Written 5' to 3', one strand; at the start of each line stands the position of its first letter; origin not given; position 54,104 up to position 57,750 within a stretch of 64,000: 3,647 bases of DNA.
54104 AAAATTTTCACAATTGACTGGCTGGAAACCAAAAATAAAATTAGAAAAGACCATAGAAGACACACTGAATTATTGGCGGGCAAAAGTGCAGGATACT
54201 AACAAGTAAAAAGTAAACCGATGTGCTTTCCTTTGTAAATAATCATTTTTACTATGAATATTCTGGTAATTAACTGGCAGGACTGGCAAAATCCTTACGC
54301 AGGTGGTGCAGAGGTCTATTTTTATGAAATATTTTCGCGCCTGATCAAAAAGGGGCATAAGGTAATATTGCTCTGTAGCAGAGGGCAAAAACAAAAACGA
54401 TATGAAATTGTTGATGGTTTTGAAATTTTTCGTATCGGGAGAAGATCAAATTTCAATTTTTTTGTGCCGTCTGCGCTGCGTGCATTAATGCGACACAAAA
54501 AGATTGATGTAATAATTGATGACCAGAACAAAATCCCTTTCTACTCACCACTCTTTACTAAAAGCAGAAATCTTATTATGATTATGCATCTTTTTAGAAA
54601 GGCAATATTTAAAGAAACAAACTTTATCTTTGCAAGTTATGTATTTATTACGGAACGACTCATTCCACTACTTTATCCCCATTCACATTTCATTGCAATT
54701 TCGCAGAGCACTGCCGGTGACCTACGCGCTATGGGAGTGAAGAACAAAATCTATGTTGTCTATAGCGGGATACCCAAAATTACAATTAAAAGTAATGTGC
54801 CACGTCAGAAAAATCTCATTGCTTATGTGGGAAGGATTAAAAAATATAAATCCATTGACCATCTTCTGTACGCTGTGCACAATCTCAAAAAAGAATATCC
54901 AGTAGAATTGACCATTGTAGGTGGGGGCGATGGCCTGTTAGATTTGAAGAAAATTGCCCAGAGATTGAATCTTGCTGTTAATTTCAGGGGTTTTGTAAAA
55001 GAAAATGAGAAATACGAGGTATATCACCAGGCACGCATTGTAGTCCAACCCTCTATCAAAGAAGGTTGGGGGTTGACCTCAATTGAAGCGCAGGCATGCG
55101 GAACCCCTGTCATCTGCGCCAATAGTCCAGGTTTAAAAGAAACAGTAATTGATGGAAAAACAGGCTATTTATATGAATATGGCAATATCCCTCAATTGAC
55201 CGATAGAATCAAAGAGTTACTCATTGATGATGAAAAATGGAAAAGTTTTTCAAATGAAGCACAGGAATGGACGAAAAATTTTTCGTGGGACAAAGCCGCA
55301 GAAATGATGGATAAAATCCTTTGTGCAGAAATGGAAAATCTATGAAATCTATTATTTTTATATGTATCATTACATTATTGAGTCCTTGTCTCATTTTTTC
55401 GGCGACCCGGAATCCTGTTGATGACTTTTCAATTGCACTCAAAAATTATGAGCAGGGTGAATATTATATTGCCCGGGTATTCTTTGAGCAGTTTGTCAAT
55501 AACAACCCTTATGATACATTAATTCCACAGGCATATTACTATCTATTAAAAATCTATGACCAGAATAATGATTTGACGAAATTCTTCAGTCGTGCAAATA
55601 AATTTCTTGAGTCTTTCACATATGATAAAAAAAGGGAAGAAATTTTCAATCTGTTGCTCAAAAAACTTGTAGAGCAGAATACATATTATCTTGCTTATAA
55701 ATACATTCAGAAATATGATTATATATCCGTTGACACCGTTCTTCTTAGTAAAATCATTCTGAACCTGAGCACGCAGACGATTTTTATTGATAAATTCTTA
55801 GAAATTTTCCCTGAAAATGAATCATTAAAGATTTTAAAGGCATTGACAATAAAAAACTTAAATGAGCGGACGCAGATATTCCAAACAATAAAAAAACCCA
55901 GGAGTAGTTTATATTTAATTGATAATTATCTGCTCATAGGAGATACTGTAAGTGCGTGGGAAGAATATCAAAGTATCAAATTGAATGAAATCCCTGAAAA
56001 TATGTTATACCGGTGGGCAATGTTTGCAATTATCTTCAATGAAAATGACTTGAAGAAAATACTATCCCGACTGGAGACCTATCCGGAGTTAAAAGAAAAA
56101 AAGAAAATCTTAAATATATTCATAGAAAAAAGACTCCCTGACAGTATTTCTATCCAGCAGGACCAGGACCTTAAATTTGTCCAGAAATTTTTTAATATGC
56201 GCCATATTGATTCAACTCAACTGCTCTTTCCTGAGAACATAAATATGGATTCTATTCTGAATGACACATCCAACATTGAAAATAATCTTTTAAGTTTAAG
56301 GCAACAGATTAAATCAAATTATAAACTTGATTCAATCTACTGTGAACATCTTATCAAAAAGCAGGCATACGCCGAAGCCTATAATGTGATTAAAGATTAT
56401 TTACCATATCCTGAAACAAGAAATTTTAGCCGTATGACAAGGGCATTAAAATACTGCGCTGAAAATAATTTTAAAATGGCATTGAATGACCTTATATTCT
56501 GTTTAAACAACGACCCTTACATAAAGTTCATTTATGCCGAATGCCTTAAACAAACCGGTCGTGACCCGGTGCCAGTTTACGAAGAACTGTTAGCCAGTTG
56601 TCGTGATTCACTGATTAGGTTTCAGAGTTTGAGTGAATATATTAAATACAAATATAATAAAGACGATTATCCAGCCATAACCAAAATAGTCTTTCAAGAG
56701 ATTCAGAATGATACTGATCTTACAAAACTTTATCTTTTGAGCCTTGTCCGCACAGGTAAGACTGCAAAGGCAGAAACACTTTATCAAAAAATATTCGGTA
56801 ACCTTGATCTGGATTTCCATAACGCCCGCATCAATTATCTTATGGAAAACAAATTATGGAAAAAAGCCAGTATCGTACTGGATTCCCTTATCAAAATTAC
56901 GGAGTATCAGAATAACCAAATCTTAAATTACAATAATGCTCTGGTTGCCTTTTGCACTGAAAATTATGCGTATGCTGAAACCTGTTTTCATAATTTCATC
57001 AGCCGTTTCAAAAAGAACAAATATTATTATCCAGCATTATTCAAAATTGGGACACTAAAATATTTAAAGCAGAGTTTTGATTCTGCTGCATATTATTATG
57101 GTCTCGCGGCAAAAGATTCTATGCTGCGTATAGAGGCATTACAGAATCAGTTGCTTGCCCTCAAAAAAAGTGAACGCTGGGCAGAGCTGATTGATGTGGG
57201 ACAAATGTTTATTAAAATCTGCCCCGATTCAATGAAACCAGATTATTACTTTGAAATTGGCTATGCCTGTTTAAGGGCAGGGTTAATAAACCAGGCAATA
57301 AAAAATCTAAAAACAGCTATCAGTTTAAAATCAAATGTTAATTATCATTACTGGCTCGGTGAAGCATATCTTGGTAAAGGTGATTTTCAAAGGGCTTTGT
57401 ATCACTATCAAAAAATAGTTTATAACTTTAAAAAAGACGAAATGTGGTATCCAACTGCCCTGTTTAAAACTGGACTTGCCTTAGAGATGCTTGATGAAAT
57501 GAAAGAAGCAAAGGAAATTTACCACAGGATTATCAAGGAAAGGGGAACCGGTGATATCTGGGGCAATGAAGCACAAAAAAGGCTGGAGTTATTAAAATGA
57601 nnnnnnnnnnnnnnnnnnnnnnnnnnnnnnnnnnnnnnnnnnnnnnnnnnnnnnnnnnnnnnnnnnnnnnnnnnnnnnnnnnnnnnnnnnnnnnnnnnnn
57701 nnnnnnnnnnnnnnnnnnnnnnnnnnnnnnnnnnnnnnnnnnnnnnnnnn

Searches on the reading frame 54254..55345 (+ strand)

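Call 58: search_protein_families(library=pfam, proteins=[window:54254-55345:+], max_evalue=0.00001)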
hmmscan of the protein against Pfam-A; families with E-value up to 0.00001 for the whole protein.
window:54254-55345:+ (363 aa): 6 families
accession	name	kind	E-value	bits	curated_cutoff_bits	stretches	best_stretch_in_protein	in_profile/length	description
PF00534.26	Glycos_transf_1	-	1.6e-42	145.4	26.4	1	177-339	6-172/172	Glycosyl transferases group 1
PF13692.12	Glyco_trans_1_4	-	4.6e-31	108.4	27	1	187-324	2-141/142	Glycosyl transferases group 1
PF13439.12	Glyco_transf_4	-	1.5e-16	61.3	28.5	1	17-173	2-166/170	Glycosyltransferase Family 4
PF20706.3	GT4-conflict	-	1e-13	51.5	26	1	180-301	190-323/385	Family 4 Glycosyltransferase in conflict systems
PF13524.12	Glyco_trans_1_2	-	5.8e-09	36.5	25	1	210-346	8-136/144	Glycosyl transferase-like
PF13579.12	Glyco_trans_4_4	-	9.9e-06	26.4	29.7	0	17-170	1-156/158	Glycosyl transferase 4-like domain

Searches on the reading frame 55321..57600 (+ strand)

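Call 58: search_protein_families(library=pfam, proteins=[window:55321-57600:+], max_evalue=0.00001)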
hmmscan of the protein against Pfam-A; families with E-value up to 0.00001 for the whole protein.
window:55321-57600:+ (759 aa): 4 families
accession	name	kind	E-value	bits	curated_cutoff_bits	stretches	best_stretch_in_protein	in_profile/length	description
PF07719.23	TPR_2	-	1.7e-10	40.6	27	0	674-699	2-27/34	Tetratricopeptide repeat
PF13428.12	TPR_14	-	4.5e-09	36.6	23.5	0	675-700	3-28/44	Tetratricopeptide repeat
PF13174.12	TPR_6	-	9.4e-09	35.8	26.3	0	713-740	2-29/33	Tetratricopeptide repeat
PF13432.12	TPR_16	-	1.1e-08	35.8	32.7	0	647-703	4-61/65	Tetratricopeptide repeat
